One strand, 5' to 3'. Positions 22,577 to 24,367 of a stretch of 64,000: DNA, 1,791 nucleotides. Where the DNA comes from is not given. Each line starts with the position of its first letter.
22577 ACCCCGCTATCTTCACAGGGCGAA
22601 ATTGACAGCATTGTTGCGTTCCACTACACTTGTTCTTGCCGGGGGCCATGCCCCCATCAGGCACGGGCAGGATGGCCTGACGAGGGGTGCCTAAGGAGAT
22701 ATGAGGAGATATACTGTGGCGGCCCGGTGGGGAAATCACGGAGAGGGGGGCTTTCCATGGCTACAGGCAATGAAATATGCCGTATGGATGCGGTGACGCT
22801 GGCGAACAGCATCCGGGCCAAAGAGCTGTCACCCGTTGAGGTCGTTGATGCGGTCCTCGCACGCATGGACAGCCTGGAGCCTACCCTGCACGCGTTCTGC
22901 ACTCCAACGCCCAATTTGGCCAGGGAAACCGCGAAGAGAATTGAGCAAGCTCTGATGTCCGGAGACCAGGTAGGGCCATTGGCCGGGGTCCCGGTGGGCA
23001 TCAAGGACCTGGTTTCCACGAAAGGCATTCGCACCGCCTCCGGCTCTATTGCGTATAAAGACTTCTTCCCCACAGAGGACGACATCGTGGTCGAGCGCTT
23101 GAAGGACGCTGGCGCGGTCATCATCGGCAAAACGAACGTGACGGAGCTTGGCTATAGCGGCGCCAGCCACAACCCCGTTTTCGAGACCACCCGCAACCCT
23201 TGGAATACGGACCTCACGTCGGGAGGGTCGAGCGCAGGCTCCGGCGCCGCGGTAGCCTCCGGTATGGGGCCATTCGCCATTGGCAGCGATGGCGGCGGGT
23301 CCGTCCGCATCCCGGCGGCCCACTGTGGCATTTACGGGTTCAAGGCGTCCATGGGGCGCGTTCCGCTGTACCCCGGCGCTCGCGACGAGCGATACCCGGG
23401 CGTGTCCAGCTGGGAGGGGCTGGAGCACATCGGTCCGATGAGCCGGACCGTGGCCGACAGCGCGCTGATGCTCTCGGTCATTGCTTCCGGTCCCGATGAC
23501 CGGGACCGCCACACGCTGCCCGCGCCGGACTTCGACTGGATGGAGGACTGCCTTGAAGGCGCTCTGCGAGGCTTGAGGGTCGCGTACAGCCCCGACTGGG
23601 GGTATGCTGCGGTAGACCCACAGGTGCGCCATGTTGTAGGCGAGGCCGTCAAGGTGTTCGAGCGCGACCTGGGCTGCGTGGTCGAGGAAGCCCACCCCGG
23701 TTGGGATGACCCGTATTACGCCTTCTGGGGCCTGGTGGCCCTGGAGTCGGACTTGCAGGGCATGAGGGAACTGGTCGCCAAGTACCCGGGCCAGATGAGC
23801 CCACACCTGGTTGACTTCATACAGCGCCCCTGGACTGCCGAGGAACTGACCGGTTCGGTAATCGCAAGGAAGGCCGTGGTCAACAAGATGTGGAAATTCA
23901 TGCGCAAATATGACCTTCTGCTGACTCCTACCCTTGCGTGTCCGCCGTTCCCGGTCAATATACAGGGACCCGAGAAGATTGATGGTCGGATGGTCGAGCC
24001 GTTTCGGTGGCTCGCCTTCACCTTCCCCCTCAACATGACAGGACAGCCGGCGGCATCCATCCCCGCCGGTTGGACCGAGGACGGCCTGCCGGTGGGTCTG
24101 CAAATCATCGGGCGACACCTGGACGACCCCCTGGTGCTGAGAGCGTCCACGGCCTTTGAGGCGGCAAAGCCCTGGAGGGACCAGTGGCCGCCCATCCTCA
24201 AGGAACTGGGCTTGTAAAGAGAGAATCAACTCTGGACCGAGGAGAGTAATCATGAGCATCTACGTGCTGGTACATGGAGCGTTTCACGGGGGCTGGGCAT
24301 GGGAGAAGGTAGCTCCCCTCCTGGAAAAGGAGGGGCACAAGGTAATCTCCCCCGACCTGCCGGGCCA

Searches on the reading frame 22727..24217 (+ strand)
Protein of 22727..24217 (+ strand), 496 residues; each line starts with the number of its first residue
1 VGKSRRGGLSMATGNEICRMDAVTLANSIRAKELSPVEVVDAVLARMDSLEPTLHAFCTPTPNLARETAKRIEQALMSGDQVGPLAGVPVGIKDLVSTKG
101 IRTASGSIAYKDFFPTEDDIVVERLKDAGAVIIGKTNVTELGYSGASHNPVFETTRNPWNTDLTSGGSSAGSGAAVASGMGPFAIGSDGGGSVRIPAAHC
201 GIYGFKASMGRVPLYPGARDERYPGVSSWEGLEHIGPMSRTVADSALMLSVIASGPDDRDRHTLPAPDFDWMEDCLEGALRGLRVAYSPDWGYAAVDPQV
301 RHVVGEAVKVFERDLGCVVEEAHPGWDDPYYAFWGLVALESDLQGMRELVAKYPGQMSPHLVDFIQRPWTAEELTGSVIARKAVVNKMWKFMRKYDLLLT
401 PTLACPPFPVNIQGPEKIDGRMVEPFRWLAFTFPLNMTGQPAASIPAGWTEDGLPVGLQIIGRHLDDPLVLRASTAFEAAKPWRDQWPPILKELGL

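Call 49: search_protein_families(library=ncbifam, proteins=[window:22727-24217:+], max_evalue=1e-10)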
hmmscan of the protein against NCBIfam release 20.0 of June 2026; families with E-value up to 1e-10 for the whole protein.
window:22727-24217:+ (496 aa): 26 families (the best 25 are shown)
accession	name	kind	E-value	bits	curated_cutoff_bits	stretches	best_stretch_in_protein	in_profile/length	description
NF004815.0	PRK06169.1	equivalog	4.8e-133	444.1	506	1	15-490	5-468/471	amidase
NF005450.0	PRK07042.1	equivalog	1.2e-105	353.7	458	1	19-490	6-461/464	amidase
NF005686.0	PRK07486.1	subfamily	7.9e-102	341.4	465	1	12-491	6-483/486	amidase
NF005687.0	PRK07487.1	subfamily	1.7e-88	297.5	428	1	15-481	3-456/468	amidase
NF004816.0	PRK06170.1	equivalog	2.7e-82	277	503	2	20-321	12-306/493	amidase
NF005565.0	PRK07235.1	subfamily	3.6e-79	266.7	545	2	32-369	36-366/506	amidase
NF004717.0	PRK06061.1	equivalog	2.5e-78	263.9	498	1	24-490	21-476/483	amidase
NF009119.0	PRK12470.1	equivalog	2.5e-77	260.9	498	1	16-489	5-460/462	amidase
TIGR00132.1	gatA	equivalog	5.5e-77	259.5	481.1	2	27-322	3-284/466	Asp-tRNA(Asn)/Glu-tRNA(Gln) amidotransferase subunit GatA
NF005899.0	PRK07869.1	equivalog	3.4e-72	243.8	418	1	17-484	12-465/471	amidase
NF005688.0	PRK07488.1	equivalog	8e-71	239.3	532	1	16-479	7-464/474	indoleacetamide hydrolase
NF006631.0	PRK09201.1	equivalog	9.6e-70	235.6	461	1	18-479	5-453/466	AtzE family amidohydrolase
TIGR02715.1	amido_AtzE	subfamily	1.4e-68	231.9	425.75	1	22-479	2-446/452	AtzE family amidohydrolase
NF005460.0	PRK07056.1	subfamily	5.5e-61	206.9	447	1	24-480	12-452/457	amidase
NF004766.0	PRK06102.1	equivalog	1.3e-54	186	559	1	17-479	5-449/455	amidase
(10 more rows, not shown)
